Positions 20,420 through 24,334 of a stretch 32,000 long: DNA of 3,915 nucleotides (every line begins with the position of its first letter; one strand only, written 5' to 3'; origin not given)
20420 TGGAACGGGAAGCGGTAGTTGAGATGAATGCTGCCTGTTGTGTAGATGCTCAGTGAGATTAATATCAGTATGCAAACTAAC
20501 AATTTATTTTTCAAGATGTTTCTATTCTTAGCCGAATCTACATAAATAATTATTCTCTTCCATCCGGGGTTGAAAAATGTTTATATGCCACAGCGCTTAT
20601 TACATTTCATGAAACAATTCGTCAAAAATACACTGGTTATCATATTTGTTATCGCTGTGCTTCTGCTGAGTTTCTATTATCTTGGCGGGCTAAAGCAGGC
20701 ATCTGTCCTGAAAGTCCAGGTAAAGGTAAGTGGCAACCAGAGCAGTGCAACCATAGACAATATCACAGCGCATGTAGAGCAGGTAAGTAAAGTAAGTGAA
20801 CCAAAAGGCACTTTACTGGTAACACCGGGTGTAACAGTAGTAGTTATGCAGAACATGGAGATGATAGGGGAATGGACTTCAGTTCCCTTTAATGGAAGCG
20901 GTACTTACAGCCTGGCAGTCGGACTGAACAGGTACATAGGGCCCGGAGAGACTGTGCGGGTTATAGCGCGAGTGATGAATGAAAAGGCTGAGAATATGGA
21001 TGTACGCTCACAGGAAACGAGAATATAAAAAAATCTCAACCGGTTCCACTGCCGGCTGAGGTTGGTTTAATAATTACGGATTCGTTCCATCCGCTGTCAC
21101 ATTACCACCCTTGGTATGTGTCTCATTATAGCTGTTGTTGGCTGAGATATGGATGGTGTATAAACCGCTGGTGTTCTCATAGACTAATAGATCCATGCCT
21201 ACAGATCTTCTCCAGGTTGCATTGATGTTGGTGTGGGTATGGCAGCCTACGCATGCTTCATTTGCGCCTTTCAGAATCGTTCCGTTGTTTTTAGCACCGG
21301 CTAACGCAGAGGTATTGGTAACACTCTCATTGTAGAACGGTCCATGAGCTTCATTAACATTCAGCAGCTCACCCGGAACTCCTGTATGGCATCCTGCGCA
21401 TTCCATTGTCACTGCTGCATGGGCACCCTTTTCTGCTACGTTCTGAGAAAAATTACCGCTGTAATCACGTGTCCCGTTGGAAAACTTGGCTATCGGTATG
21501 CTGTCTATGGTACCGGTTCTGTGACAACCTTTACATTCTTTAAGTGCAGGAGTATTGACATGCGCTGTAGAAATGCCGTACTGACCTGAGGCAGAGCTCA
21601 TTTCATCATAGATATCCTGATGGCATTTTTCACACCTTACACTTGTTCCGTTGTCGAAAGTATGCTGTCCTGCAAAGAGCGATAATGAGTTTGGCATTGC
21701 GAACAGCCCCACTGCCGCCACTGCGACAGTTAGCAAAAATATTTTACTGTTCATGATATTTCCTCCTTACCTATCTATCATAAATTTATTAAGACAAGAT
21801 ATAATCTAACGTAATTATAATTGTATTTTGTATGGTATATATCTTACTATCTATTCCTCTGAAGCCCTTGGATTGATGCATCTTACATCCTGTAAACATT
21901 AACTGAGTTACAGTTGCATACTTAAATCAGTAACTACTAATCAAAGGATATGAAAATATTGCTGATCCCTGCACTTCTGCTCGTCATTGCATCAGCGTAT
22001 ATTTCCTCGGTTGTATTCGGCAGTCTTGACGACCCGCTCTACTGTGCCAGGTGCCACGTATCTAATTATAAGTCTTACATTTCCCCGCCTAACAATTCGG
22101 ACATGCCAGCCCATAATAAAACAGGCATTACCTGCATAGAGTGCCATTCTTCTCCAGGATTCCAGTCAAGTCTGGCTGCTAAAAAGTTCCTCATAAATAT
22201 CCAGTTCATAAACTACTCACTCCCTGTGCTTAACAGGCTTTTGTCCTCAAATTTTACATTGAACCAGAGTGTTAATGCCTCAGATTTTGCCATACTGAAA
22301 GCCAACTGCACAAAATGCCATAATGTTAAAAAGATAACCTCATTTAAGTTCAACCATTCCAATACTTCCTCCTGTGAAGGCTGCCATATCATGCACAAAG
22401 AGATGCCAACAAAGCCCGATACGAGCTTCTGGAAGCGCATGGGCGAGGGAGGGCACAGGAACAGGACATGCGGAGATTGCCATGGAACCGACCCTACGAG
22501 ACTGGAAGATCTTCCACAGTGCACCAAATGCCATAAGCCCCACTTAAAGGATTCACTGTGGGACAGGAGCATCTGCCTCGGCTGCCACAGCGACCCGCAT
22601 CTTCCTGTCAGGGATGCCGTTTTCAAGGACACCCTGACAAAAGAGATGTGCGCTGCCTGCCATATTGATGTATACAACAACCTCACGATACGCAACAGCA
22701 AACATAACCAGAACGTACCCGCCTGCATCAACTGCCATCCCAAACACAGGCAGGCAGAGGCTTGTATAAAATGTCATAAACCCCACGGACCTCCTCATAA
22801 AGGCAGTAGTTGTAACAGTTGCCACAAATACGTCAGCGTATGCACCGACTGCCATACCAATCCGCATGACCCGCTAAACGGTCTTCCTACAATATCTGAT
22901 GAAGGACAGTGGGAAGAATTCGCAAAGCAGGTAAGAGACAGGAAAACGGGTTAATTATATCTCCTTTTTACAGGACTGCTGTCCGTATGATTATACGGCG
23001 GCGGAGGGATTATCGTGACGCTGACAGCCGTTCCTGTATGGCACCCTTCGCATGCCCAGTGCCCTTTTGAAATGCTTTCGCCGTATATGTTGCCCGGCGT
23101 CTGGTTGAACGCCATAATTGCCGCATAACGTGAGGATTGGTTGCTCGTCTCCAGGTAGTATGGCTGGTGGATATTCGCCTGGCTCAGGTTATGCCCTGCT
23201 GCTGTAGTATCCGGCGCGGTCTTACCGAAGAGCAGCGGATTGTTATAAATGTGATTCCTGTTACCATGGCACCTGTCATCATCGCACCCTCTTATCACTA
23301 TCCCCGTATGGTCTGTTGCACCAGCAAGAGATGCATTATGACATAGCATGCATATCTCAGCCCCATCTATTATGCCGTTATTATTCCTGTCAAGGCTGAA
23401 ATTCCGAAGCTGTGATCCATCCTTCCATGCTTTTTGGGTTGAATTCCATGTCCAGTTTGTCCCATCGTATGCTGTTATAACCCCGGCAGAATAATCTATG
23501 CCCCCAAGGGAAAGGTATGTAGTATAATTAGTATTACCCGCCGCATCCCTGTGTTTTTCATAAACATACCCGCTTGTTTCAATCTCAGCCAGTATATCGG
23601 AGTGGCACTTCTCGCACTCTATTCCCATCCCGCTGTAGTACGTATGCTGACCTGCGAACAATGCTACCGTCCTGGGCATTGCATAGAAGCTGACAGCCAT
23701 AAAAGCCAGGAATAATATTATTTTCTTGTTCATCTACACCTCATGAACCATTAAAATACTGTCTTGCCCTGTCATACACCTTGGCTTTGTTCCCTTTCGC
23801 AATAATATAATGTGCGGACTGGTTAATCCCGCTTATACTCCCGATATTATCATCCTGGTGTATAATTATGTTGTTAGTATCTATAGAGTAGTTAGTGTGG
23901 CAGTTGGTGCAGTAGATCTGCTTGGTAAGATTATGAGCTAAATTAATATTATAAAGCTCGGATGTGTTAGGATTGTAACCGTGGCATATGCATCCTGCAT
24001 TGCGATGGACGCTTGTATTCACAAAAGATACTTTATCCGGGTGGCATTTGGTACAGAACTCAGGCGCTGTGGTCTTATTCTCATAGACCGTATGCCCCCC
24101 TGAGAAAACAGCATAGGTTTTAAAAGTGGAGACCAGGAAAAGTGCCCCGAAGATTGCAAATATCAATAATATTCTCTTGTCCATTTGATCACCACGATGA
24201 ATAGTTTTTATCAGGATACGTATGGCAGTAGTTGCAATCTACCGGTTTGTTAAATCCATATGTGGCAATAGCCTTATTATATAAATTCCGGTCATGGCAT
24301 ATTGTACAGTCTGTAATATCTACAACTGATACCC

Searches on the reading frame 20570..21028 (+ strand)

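Call 33: search_protein_families(library=pfam, proteins=[window:20570-21028:+], max_evalue=0.001)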
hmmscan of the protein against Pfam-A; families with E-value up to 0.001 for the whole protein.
window:20570-21028:+ (152 aa): 0 families

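Call 76: search_protein_families(library=ncbifam, proteins=[window:20570-21028:+], max_evalue=0.01)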
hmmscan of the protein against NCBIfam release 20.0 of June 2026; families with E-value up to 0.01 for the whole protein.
window:20570-21028:+ (152 aa): 0 families

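Call 84: search_protein_families(library=pfam, proteins=[window:20585-21028:+], max_evalue=0.01)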
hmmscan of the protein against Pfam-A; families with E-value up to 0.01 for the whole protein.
window:20585-21028:+ (147 aa): 1 family
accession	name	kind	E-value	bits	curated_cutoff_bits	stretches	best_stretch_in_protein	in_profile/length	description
PF23560.1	GBD_Hemicentin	-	0.0068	16.7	27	0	40-112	25-95/100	Hemicentin galactose-binding domain-like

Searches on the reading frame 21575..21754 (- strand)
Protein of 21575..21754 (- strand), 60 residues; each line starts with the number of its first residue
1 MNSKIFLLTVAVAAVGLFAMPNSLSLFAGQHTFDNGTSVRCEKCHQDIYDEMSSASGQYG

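Call 43: find_related_loci(query=A2, collection=genome_contigs, flank=6000)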
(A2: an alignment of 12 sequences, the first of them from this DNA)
Query A2 (60 aa) in genome_contigs; peptide patterns used: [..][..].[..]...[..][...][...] (x = any residue, [..] = any of these).
98 stretches matched a pattern; 89 encode a relative of the query (tblastn E <= 1e-3); the best 80 are kept; 77 distinct loci.
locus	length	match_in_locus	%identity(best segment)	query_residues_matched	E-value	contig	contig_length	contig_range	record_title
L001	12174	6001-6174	72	1-58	9e-26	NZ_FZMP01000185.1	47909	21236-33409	Candidatus Methanoperedens nitroreducens isolate Mnv1, whole genome shotgun sequence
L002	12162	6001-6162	76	1-54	1e-25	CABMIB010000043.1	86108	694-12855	uncultured archaeon isolate LFW-280_3_1 genome assembly, contig: LFW28031_29, whole genome shotgun sequence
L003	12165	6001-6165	73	1-55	2e-25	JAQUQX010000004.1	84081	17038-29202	MAG: Candidatus Methanoperedens sp. isolate STD1_6 NODE_560_length_84081_cov_19.776783_Sandtown_D1, whole genome shotgun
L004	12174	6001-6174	67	1-58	1e-23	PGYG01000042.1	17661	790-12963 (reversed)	MAG: Candidatus Methanoperedenaceae archaeon HGW-Methanoperedenaceae-1 08E140C01_10kDa_scaffold_1640, whole genome shotg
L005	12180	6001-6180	60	1-60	3e-23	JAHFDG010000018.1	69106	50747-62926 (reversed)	MAG: Candidatus Methanoperedens sp. isolate nzgw24 NODE_284_length_69107_cov_10.936886, whole genome shotgun sequence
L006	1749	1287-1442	73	1-52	4e-23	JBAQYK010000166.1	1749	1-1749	MAG: Candidatus Methanoperedens sp. isolate MFD12011_ilm_asm_bin3 k127_33941, whole genome shotgun sequence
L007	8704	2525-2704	62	1-60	5e-23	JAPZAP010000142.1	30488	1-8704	MAG: Candidatus Methanoperedens sp. isolate SR-VP_0-2cm_41_45 SR-VP_0-2_scaffold_141_805931, whole genome shotgun sequen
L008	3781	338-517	58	1-60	1e-22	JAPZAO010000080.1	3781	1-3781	MAG: Candidatus Methanoperedens sp. isolate SR-VP_26_10_2019_2_100cm_44_46 SR-VP_26_10_2019_2_100cm_scaffold_24249, whol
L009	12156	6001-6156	69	1-52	1e-22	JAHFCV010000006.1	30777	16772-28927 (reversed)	MAG: Candidatus Methanoperedens sp. isolate nzgw23 NODE_1333_length_30778_cov_3.641583, whole genome shotgun sequence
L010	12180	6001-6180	60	1-60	2e-22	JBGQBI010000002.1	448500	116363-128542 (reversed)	MAG: Candidatus Methanoperedens sp. isolate OBJ2_061818_130_10 k141_294702_length_448500_cov_1366.8018, whole genome sho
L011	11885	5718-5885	59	1-56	4e-21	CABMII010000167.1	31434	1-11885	uncultured archaeon isolate LFW-280_4 genome assembly, contig: LFW2804_94, whole genome shotgun sequence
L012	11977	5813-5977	65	1-55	1e-20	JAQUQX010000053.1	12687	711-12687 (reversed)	MAG: Candidatus Methanoperedens sp. isolate STD1_6 NODE_13115_length_12687_cov_20.410271_Sandtown_D1, whole genome shotg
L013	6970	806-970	64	1-55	2e-20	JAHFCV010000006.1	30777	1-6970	MAG: Candidatus Methanoperedens sp. isolate nzgw23 NODE_1333_length_30778_cov_3.641583, whole genome shotgun sequence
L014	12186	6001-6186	56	1-59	6e-18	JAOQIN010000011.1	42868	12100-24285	MAG: Candidatus Methanoxibalbensis ujae isolate NA091.008_2 NODE_11, whole genome shotgun sequence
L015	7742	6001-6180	55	1-55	7e-18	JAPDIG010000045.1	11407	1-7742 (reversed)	MAG: Methanophagales archaeon isolate FWG147 FWG147_ANME1qexz01_contig045_0011407bp, whole genome shotgun sequence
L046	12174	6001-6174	47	1-54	9e-15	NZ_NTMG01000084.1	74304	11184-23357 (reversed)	Candidatus Methanoperedens sp. BLZ2 CMPBLZ2contig_10, whole genome shotgun sequence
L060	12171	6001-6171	44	1-53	2e-13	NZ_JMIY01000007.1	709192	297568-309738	Candidatus Methanoperedens nitroreducens strain ANME-2d ANME2D_Contig_7.7, whole genome shotgun sequence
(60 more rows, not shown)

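Call 84: search_protein_families(library=pfam, proteins=[L046:11234-11920:+, L060:10581-11267:+, L046:9771-11228:+, L046:8259-8711:+, L046:1520-3262:+], max_evalue=0.01)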
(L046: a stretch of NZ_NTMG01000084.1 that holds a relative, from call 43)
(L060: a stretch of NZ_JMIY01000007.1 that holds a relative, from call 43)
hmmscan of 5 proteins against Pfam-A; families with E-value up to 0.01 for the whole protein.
L046:11234-11920:+ (228 aa): 1 family
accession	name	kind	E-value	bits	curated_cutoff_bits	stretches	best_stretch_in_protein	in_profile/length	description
PF10502.14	Peptidase_S26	-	6.9e-06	26.6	22.9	1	61-141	5-90/168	Signal peptidase, peptidase S26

L060:10581-11267:+ (228 aa): 2 families
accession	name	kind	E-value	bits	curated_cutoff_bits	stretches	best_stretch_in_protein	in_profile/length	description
PF10502.14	Peptidase_S26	-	1.9e-05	25.1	22.9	1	62-128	5-77/168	Signal peptidase, peptidase S26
PF00717.28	Peptidase_S24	-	0.00025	21.1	23.3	1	80-160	37-115/116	Peptidase S24-like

L046:9771-11228:+ (485 aa): 0 families

L046:8259-8711:+ (150 aa): 0 families

L046:1520-3262:+ (580 aa): 1 family
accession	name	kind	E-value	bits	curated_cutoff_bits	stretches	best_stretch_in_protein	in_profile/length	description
PF13231.12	PMT_2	-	3.3e-09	37.6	26.1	1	162-293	22-155/160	Dolichyl-phosphate-mannose-protein mannosyltransferase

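Call 85: search_protein_representatives(alignment_id=A4)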
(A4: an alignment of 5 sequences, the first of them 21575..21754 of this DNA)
Query: 5 sequences, 62 profile positions. Proteins with E-value up to 0.001 (for the whole library): 284; up to 1e-10: 142; up to 1e-30: 0. The best 150 are listed.
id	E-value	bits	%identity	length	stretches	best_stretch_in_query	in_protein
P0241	8.4e-27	108.7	-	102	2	1-61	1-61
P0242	3.1e-26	106.8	-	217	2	1-58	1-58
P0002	4.9e-26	106.2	-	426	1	1-61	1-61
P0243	1.1e-25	105.1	-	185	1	1-60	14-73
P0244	5.3e-25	102.9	-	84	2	1-60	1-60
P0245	2.2e-24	100.9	-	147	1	1-59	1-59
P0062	9.6e-24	98.9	-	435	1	1-60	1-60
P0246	1.6e-23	98.2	-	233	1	1-60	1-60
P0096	3.3e-23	97.2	-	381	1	1-60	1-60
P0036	3.4e-23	97.1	-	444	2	1-60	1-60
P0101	7.8e-23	96.0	-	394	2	1-60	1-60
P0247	1.0e-22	95.6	-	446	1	1-60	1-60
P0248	1.5e-22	95.1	-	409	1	1-60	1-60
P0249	2.2e-22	94.6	-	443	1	1-59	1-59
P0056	2.2e-22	94.5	-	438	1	1-60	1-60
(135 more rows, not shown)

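Call 91: search_protein_families(library=ncbifam, proteins=[L046:11234-11920:+], max_evalue=0.01)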
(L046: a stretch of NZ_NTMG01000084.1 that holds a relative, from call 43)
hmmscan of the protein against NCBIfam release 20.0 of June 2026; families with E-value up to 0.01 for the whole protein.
L046:11234-11920:+ (228 aa): 4 families
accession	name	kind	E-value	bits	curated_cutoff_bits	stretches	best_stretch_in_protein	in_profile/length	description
TIGR02228.1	sigpep_I_arch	equivalog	1.2e-23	83.7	51.85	1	61-162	11-120/158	signal peptidase I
NF046067.1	SigPepSipWBacil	equivalog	1.4e-10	41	190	1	74-159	32-124/189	signal peptidase I SipW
TIGR02227.1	sigpep_I_bact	equivalog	4.7e-10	39.6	47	1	61-142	3-88/162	signal peptidase I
TIGR02754.1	sod_Ni_protease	equivalog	0.0037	17.7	63.25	1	83-148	3-72/90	nickel-type superoxide dismutase maturation protease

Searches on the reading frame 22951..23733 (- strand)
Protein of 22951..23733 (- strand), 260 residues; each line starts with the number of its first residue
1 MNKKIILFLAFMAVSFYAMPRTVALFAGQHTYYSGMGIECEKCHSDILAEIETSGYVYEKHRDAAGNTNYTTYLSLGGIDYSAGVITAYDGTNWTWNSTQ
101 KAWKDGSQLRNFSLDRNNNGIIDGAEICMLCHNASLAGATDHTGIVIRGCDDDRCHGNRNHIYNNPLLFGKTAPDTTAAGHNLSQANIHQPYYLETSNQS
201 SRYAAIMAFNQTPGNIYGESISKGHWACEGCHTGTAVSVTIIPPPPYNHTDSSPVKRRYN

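Call 8: search_protein_families(library=pfam, proteins=[window:22951-23733:-], max_evalue=1)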
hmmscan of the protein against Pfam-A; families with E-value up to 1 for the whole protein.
window:22951-23733:- (260 aa): 4 families
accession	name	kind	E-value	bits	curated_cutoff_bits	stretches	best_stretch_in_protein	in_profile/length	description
PF14522.11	Cytochrome_C7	-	0.002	18.4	24.8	0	29-143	4-55/67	Cytochrome c7 and related cytochrome c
PF24734.1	DUF7685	-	0.32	11.3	27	0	123-137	21-37/43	Domain of unknown function (DUF7685)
PF13435.11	Cytochrome_C554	-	0.36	12.3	20.8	0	37-45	76-84/84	Cytochrome c554 and c-prime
PF09699.15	Paired_CXXCH_1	-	0.94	9.7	20.6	0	123-134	27-38/41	Doubled CXXCH motif (Paired_CXXCH_1)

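Call 49: search_solved_structures(query=window:22951-23733:-, max_evalue=10, show_alignments=1)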
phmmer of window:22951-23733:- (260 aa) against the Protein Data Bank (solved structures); distinct sequences matched with E-value up to 10: 3.
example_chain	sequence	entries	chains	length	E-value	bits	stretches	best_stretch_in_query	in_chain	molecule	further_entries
8e5g_A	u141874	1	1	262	3.4e-07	33.5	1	5-76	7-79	c-type cytochrome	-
3odt_A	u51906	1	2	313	1.3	12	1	93-143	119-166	Protein DOA1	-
4zcu_A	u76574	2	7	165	1.9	11.4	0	108-153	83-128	Calcium-binding mitochondrial carrier protein SCaMC-1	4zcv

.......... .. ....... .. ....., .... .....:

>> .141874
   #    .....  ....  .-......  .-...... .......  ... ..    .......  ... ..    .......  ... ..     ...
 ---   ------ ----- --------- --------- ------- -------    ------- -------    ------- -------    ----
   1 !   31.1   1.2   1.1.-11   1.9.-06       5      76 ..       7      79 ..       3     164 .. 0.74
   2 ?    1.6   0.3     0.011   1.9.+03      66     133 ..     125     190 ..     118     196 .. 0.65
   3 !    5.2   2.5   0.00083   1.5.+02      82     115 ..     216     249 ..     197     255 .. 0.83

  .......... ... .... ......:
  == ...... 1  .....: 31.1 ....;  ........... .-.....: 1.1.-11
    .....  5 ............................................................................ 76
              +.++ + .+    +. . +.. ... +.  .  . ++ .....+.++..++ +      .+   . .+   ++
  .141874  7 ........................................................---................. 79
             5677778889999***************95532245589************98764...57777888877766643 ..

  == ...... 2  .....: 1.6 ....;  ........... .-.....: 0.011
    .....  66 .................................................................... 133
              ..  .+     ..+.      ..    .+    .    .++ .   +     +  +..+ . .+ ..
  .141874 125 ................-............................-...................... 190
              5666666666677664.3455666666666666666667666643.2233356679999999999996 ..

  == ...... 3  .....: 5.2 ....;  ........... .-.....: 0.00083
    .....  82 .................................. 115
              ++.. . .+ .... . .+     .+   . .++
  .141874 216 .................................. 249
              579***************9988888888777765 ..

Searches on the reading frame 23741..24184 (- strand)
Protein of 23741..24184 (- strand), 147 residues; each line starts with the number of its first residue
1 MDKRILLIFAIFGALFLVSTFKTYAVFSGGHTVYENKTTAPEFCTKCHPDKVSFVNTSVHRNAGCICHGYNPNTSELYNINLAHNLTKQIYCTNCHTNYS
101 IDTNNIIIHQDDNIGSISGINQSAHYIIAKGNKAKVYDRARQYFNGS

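Call 8: search_protein_families(library=pfam, proteins=[window:23741-24184:-], max_evalue=1)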
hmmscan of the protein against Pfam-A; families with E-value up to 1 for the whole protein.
window:23741-24184:- (147 aa): 7 families
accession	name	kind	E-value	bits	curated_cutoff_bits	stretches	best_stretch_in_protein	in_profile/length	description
PF14537.11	Cytochrom_c3_2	-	0.00045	21.1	25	1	43-100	8-68/79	Cytochrome c3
PF13435.11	Cytochrome_C554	-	0.0025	19.2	20.8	1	44-105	2-64/84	Cytochrome c554 and c-prime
PF03264.19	Cytochrom_NNT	-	0.0053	16.9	24.1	1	13-62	9-59/174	NapC/NirT cytochrome c family, N-terminal region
PF14522.11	Cytochrome_C7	-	0.0098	16.1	24.8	1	29-68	29-66/67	Cytochrome c7 and related cytochrome c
PF09699.15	Paired_CXXCH_1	-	0.019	15.1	20.6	1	37-51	25-39/41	Doubled CXXCH motif (Paired_CXXCH_1)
PF13717.11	Zn_ribbon_4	-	0.12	12.8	30.3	1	89-104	2-17/36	zinc-ribbon domain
PF02085.21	Cytochrom_CIII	-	0.26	12.1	22.9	1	43-100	32-86/101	Class III cytochrome C family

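Call 51: search_solved_structures(query=window:23741-24184:-, max_evalue=10, show_alignments=1)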
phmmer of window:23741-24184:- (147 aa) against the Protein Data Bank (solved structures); distinct sequences matched with E-value up to 10: 7.
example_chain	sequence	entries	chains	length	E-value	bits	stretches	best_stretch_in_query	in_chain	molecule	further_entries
6p7m_C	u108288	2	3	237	0.53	13.6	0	98-146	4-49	anti-CRISPR VA4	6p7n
7yva_A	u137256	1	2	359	0.88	12.9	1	8-106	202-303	Candida albicans Fructose-1,6-bisphosphate aldolase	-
7v6g_A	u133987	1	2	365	0.92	12.8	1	8-106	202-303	Fructose-bisphosphate aldolase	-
6lnk_A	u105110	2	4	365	0.92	12.8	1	8-106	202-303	Fructose-bisphosphate aldolase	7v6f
6kl9_B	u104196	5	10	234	1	12.7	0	99-146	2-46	AcrVA4 | AcrVA1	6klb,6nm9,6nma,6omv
8bcx_A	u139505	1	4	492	6.3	10.1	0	47-99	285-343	Nitrite reductase (cytochrome; ammonia-forming)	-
1qo8_A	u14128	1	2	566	9.5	9.5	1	44-99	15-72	FLAVOCYTOCHROME C3 FUMARATE REDUCTASE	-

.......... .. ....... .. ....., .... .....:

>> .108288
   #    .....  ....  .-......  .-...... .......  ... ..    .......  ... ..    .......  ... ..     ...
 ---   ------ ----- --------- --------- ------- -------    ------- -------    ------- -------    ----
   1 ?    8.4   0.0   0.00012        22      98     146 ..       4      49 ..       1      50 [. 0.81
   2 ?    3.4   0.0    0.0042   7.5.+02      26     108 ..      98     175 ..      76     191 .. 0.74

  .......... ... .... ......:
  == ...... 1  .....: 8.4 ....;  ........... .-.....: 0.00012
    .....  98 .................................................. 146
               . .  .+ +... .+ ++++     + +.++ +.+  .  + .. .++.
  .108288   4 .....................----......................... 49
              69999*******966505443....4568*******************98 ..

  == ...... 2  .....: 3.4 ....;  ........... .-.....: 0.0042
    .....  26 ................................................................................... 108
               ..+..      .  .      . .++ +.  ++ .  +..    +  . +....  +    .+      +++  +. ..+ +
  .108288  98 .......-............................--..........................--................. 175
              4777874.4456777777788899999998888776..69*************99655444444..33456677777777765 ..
